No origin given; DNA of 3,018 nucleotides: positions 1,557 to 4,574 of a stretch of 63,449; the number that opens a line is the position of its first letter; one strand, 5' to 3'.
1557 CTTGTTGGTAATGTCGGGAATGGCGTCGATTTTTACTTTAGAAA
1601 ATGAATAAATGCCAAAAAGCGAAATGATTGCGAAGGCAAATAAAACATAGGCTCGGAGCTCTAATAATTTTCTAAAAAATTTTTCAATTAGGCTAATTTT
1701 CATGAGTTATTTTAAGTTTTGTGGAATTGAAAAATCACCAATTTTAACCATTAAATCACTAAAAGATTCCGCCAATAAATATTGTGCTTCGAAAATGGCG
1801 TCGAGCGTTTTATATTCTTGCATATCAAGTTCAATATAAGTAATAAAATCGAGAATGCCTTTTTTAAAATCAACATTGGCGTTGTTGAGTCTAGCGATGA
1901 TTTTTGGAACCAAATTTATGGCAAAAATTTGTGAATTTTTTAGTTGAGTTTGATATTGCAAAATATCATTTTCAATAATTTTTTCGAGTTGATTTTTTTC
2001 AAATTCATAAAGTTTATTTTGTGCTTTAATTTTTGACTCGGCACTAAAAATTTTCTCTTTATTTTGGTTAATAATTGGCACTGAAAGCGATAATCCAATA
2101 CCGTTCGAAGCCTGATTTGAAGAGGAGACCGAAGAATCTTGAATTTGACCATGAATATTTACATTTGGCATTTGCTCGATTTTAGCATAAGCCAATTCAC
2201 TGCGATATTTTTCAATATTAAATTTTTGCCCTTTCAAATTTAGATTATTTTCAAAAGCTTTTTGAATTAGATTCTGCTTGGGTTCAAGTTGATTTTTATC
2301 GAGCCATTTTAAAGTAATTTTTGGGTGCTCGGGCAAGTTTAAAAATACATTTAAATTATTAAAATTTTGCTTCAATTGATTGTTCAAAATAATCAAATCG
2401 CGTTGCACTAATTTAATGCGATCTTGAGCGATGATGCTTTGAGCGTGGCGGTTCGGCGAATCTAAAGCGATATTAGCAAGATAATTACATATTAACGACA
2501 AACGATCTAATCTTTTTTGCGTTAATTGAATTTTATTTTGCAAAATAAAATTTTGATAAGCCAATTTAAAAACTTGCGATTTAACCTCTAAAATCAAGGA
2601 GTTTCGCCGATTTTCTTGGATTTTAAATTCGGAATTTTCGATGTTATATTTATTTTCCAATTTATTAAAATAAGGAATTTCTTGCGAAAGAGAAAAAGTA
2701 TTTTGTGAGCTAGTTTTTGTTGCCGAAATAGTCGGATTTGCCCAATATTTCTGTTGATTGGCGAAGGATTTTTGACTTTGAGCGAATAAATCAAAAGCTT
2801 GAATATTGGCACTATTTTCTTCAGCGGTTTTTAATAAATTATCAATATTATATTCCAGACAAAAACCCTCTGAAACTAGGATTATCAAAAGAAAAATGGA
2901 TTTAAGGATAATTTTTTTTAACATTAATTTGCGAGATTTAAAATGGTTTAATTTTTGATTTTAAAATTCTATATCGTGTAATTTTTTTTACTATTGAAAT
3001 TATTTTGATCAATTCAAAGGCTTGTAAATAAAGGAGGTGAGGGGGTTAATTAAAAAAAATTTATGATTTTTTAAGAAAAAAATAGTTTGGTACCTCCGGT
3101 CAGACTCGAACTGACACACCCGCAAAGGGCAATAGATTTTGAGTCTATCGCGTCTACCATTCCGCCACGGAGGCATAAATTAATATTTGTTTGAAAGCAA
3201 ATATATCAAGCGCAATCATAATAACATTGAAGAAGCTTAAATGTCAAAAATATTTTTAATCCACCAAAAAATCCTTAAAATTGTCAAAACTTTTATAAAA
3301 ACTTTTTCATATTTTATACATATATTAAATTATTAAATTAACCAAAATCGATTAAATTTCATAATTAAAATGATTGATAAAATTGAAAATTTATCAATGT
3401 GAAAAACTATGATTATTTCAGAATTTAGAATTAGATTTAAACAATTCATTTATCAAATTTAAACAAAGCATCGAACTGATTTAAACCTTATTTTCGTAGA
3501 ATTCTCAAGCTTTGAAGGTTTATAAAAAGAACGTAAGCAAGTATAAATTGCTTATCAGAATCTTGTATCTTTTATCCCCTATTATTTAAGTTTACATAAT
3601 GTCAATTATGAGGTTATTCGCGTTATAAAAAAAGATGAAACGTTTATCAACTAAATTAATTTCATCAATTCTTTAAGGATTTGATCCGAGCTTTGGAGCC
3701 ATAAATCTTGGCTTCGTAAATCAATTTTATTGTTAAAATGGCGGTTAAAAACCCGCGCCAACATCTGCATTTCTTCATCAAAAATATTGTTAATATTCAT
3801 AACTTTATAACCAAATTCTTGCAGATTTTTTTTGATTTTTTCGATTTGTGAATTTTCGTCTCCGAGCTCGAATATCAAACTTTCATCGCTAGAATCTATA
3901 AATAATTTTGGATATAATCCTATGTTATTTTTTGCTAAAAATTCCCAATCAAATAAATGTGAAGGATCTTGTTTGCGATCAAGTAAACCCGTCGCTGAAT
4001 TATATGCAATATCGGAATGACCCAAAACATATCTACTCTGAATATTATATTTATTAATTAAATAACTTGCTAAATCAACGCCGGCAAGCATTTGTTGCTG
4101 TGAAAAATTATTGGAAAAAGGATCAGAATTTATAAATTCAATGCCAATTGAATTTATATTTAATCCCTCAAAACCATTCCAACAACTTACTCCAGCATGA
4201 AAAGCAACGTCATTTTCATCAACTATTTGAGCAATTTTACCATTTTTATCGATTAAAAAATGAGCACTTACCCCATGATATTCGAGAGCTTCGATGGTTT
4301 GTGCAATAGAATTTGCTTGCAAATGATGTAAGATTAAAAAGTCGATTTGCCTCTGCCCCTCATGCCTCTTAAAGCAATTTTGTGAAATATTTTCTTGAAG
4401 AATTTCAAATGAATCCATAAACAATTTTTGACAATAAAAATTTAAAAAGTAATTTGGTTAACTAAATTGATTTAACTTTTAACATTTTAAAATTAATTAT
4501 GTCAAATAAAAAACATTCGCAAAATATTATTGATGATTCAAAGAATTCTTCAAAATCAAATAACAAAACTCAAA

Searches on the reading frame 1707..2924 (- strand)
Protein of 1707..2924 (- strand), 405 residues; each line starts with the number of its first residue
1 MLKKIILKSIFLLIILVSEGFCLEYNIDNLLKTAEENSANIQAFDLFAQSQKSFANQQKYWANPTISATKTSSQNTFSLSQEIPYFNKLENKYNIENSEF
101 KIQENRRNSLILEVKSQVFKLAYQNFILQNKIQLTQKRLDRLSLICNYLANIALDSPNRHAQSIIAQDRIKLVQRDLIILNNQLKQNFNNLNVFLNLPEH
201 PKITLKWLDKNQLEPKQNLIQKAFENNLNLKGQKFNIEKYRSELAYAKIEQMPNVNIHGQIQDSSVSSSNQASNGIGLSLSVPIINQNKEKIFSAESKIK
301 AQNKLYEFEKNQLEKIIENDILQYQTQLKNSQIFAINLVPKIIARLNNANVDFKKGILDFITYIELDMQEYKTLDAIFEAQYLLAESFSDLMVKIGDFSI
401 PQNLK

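Call 26: search_protein_families(library=pfam, max_evalue=0.0001, proteins=[window:1707-2924:-])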
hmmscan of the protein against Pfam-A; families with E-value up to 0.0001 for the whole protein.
window:1707-2924:- (405 aa): 1 family
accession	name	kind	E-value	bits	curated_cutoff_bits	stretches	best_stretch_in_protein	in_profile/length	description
PF02321.23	OEP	-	2.8e-11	44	22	1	217-384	2-175/187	Outer membrane efflux protein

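Call 68: find_encoding_contigs(protein=window:1707-2924:-, flank=10000, max_places=2)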
Protein window:1707-2924:- (405 aa): 2 contigs read that carry it; 2 places shown.
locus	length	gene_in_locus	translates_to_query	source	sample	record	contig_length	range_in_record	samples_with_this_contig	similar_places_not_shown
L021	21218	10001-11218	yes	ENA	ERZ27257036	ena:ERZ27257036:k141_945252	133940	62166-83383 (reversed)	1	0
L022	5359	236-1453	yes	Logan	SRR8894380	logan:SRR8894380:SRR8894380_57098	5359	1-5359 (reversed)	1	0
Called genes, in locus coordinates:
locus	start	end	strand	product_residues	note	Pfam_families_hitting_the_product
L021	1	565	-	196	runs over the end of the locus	PF04956:TrbC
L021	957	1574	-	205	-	PF04956:TrbC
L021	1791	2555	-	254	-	PF01738:DLH, PF02129:Peptidase_S15, PF20434:BD-FAE (faint), PF00561:Abhydrolase_1, PF12697:Abhydrolase_6 (faint), PF20408:Abhydrolase_11 (faint), PF12146:Hydrolase_4, PF00326:Peptidase_S9 (faint)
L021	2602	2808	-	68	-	-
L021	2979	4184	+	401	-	PF00162:PGK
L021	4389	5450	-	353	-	PF13483:Lactamase_B_3, PF12706:Lactamase_B_2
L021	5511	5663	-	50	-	PF07896:DUF1674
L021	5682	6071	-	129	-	-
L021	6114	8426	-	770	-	PF00390:malic, PF03949:Malic_M, PF01515:PTA_PTB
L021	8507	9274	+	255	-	PF01510:Amidase_2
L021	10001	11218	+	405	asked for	PF02321:OEP (weak)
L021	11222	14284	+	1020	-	PF00873:ACR_tran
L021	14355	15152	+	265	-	PF02673:BacA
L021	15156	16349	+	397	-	PF14579:HHH_6, PF01336:tRNA_anti-codon (faint)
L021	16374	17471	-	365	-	PF01926:MMR_HSR1, PF02421:FeoB_N, PF06071:YchF-GTPase_C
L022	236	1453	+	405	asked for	PF02321:OEP (weak)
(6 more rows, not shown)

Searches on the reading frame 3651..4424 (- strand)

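Call 26: search_protein_families(library=pfam, max_evalue=0.0001, proteins=[window:3651-4424:-])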
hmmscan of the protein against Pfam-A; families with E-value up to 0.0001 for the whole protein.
window:3651-4424:- (257 aa): 1 family
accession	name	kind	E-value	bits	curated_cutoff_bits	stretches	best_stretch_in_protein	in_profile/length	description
PF01510.30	Amidase_2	-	1.9e-27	96.6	26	1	24-155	2-130/131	N-acetylmuramoyl-L-alanine amidase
